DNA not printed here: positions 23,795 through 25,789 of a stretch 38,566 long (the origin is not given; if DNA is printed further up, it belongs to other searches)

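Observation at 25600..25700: HynL terminates exactly at the processing-site histidine, and a dispersed repeat starts 4 nt later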

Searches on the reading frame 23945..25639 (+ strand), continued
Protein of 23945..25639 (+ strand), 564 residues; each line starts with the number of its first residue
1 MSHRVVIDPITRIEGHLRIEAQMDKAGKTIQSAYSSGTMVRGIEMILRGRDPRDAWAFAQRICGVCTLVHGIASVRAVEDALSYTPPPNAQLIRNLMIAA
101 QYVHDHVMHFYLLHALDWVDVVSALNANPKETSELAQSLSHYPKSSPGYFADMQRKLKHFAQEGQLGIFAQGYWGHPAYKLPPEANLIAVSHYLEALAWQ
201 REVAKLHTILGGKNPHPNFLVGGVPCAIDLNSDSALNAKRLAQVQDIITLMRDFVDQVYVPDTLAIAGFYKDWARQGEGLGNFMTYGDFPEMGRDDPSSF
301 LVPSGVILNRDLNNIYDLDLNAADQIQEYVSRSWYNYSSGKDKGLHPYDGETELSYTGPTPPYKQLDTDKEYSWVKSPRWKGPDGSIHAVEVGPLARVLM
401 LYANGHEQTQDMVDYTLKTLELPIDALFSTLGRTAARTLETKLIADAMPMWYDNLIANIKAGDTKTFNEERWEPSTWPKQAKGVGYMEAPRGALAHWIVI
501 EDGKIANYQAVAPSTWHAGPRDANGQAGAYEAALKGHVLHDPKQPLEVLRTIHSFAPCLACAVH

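Call 19: find_encoding_contigs(protein=P0002, flank=10000, max_places=2)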
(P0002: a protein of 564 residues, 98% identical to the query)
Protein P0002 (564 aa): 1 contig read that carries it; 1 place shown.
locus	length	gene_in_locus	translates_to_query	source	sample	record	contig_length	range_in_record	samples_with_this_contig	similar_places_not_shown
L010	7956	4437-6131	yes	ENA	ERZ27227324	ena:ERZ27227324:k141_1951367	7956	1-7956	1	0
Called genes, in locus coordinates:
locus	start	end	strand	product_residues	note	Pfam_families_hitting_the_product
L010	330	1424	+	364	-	PF01058:Oxidored_q6, PF14720:NiFe_hyd_SSU_C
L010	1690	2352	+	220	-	-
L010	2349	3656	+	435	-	PF00037:Fer4 (faint), PF12838:Fer4_7 (weak), PF13183:Fer4_8, PF13534:Fer4_17, PF02754:CCG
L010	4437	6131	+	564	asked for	PF27537:HoxH, PF00374:NiFeSe_Hases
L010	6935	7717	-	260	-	-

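Call 26: search_protein_families(library=pfam, proteins=[window:23945-25639:+], max_evalue=0.001)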
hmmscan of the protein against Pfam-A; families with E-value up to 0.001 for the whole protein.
window:23945-25639:+ (564 aa): 1 family
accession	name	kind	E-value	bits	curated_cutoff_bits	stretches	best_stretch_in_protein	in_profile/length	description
PF00374.24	NiFeSe_Hases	-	1.9e-232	773.1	25.8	1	41-564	1-508/508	Nickel-dependent hydrogenase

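Call 41: search_solved_structures(query=window:23945-25639:+, max_evalue=1e-50, show_alignments=2)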
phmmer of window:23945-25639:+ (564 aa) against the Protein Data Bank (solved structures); distinct sequences matched with E-value up to 1e-50: 51.
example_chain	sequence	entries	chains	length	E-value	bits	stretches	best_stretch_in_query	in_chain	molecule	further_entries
3myr_B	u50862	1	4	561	4e-288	959.9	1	1-564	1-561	Nickel-dependent hydrogenase large subunit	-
4c3o_A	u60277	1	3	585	8.5e-217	724.4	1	3-564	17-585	HYDROGENASE-1 LARGE SUBUNIT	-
5a4i_L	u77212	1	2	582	2.2e-201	673.5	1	3-564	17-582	Hydrogenase-1 large chain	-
3uqy_L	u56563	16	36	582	2.2e-201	673.5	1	3-564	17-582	Hydrogenase-1 large chain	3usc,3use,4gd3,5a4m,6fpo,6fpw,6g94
4ue3_LLL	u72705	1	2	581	5.7e-201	672.1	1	3-564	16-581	Hydrogenase-1 large chain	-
5lmm_L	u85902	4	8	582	5.7e-201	672.1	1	3-564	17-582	Hydrogenase-1 large chain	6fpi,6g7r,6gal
5lry_L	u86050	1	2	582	5.7e-201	672.1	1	3-564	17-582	Hydrogenase-1 large chain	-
5adu_L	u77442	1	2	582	1.1e-200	671.2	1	3-564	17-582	Hydrogenase-1 large chain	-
5jrd_L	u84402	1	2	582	2.8e-200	669.8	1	3-564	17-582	Hydrogenase-1 large chain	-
5a4f_L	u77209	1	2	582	2.8e-200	669.8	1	3-564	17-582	Hydrogenase-1 large chain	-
3ayx_A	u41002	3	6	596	2.2e-193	647.1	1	3-564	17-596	Membrane-bound hydrogenase large subunit | Hydrogenase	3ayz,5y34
3rgw_L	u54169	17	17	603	2.6e-185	620.4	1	3-564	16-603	Membrane-bound hydrogenase (NIFE) large subunit HOXG | Uptake hydrogenase large subunit | Uptake hydrogenase large subunit hoxG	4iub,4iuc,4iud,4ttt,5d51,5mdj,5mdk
1yq9_H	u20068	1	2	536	1.6e-157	528.7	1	3-564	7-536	Periplasmic [NiFe] hydrogenase large subunit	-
2frv_L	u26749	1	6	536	2e-157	528.4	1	3-564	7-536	PERIPLASMIC HYDROGENASE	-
6g7m_L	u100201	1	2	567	2.5e-157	528.1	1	1-564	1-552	Hydrogenase-2 large chain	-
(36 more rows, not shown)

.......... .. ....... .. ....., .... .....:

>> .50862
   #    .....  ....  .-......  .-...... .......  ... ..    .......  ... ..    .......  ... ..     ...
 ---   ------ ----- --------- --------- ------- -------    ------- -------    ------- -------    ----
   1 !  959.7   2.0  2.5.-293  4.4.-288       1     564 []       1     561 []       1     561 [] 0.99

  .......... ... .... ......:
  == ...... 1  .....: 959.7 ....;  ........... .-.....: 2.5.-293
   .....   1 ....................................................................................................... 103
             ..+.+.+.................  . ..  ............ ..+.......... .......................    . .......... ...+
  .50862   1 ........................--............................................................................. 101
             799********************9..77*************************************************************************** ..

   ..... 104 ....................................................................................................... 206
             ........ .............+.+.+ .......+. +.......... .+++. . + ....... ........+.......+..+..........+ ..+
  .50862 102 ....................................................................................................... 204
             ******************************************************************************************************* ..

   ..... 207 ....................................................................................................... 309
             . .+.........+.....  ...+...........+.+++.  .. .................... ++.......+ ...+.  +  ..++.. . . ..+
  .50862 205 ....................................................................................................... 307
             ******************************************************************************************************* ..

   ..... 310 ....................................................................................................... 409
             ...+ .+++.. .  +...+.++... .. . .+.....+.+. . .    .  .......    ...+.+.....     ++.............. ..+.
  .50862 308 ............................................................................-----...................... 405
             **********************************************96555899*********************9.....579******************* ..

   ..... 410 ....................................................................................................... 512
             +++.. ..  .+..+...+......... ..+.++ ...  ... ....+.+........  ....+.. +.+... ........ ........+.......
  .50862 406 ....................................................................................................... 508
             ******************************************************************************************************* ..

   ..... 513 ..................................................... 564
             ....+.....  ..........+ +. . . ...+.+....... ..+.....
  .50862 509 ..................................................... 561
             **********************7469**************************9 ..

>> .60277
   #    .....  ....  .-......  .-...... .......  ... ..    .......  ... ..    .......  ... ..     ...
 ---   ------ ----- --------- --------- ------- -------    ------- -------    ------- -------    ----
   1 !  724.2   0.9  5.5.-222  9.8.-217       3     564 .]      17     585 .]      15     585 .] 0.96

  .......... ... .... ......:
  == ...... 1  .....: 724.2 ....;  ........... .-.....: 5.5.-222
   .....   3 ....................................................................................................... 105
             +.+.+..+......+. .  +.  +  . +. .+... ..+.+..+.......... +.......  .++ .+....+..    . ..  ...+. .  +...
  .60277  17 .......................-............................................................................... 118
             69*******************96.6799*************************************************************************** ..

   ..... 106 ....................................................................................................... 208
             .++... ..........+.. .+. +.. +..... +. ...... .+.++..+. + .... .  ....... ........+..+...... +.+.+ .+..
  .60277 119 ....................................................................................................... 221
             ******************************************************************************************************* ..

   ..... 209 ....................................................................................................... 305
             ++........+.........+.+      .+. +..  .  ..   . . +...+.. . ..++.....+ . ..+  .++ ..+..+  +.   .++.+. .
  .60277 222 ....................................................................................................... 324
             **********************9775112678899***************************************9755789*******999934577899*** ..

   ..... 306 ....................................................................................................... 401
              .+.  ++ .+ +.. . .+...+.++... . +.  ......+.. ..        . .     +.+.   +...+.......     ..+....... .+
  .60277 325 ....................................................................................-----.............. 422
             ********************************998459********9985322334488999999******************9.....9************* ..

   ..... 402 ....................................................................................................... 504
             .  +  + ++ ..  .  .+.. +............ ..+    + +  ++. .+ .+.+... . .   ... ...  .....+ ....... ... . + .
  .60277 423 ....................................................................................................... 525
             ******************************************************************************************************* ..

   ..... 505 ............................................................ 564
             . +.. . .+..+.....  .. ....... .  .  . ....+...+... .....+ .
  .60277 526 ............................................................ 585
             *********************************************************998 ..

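Call 53: search_protein_representatives(protein=window:23945-25639:+)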
Query: 564 residues. Proteins with E-value up to 0.001 (for the whole library): 5915; up to 1e-10: 3145; up to 1e-30: 833. The best 150 are listed.
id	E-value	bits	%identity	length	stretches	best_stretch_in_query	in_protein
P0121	2.5e-175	600.7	57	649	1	2-564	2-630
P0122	3.3e-175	600.3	69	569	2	77-375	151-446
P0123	1.3e-164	565.3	71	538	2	246-466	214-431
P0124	7.1e-161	553.0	49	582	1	3-564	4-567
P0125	1.1e-159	549.1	51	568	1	4-564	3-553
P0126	7.1e-158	543.1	52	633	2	141-564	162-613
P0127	8.0e-156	536.3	52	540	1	2-564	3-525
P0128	5.7e-142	490.6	48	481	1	99-564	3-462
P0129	1.6e-137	475.9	59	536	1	185-564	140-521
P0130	2.2e-137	475.4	46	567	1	2-564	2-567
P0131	2.0e-136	472.3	52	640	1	3-438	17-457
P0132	3.3e-135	468.2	48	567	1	1-564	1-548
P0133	4.8e-134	464.4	61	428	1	1-329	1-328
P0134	6.3e-134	464.0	46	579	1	1-564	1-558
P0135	2.8e-133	461.9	56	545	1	1-382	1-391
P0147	1.4e-120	419.9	41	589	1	4-564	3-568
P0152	7.4e-114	397.8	41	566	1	4-564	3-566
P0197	2.6e-82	293.6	41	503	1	4-564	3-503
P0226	1.3e-73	264.8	36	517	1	3-564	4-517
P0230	2.8e-72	260.5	42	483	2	189-564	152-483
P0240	2.1e-70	254.3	36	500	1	1-564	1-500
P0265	7.8e-66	239.2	37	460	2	179-564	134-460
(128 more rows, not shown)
